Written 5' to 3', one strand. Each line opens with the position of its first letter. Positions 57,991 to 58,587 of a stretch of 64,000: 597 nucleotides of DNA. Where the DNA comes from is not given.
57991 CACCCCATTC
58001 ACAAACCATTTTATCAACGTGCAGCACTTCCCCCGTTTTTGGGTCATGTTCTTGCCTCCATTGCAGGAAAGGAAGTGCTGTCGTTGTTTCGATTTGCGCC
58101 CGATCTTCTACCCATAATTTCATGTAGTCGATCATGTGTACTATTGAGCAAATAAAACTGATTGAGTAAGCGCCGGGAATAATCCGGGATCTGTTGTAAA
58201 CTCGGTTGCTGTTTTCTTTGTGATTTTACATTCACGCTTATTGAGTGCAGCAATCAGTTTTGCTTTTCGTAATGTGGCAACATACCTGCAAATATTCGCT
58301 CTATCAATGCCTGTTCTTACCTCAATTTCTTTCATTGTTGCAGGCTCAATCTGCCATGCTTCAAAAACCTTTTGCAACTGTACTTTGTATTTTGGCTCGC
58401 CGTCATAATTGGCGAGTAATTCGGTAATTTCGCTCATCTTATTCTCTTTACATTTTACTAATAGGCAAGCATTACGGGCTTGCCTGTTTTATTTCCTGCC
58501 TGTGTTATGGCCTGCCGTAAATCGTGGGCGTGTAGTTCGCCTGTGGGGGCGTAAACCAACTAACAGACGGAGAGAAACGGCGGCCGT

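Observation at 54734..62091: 7.2-kb integrative element in tRNA-Ser(GCU) with perfect 24-bp att repeats, retained tRNA terminator and integrase arm-type repeats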

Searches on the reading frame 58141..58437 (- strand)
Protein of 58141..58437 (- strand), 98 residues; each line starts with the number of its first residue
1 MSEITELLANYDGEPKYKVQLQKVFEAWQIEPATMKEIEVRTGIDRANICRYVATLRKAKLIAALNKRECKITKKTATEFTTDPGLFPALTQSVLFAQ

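Call 8: search_protein_families(library=pfam, proteins=[window:58141-58437:-], max_evalue=0.1)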
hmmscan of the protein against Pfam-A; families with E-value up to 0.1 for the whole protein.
window:58141-58437:- (98 aa): 4 families
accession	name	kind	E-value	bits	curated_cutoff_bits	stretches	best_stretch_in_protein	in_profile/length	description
PF12802.13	MarR_2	-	4.9e-05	23.8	27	1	32-63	19-51/61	MarR family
PF25213.1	HVO_A0261_N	-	0.016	15.5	35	1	23-73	15-64/86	HVO_A0261 N-terminal domain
PF09339.16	HTH_IclR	-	0.073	13.3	22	0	32-59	18-45/52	IclR helix-turn-helix domain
PF13635.12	DUF4143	-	0.085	13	28.1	1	32-92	30-93/160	Domain of unknown function (DUF4143)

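Call 9: search_protein_families(library=phrogs, proteins=[window:58141-58437:-], max_evalue=0.1)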
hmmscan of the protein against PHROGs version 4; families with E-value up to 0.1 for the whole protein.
window:58141-58437:- (98 aa): 7 families
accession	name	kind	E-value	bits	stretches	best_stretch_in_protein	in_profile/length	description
phrog_1123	-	unknown function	4.8e-06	27.4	1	22-78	34-92/112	-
phrog_1368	-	transcription regulation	0.00072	20.3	1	23-73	18-68/101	transcriptional regulator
phrog_2030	-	transcription regulation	0.0016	19.2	1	22-68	17-65/202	transcriptional regulator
phrog_15737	-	unknown function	0.0022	19.3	1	19-74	21-75/110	-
phrog_6336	-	unknown function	0.0083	17.4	1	31-76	27-73/81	-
phrog_3502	-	unknown function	0.048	14.7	1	31-73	69-114/131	-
phrog_37153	-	unknown function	0.068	13.9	1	19-93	204-276/304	-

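Call 55: search_protein_families(library=padloc, proteins=[window:58141-58437:-], max_evalue=0.01)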
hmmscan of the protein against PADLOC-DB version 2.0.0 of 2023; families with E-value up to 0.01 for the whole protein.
window:58141-58437:- (98 aa): 5 families
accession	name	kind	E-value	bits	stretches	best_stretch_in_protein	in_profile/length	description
PDLC01268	CasR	-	0.0012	16.8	1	33-74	138-178/179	"CAS-I,CAS-II,CAS-III,CAS-IV,CAS-V,CAS-VI; associated_signaling"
PDLC01434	CasR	-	0.0015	16.4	1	32-74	141-184/191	"CAS-I,CAS-II,CAS-III,CAS-IV,CAS-V,CAS-VI; associated_signaling"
PDLC01860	CARF3--CARF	-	0.0027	15.8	1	29-77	154-202/210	-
PDLC01044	Csa3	-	0.0034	15.3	1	19-75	136-189/194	Type I-A associated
PDLC01848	CARF3--CARF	-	0.0051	14.5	1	22-76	140-189/197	-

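Call 56: search_protein_families(library=ncbifam, proteins=[window:58141-58437:-], max_evalue=0.01)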
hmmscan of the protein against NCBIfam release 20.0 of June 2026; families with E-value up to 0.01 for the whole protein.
window:58141-58437:- (98 aa): 1 family
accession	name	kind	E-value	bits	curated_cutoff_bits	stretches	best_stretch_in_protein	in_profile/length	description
TIGR01884.1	cas_HTH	subfamily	0.0099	15.3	60.2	0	34-72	158-198/202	CRISPR-associated CARF protein Csa3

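Call 75: find_related_loci(query=window:58141-58437:-, collection=viral_contigs, flank=10000)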
Query window:58141-58437:- (98 aa) in viral_contigs; peptide patterns used: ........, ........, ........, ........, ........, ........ (x = any residue, [..] = any of these).
10 stretches matched a pattern, but none encodes a relative of the query by tblastn (E <= 1e-3).
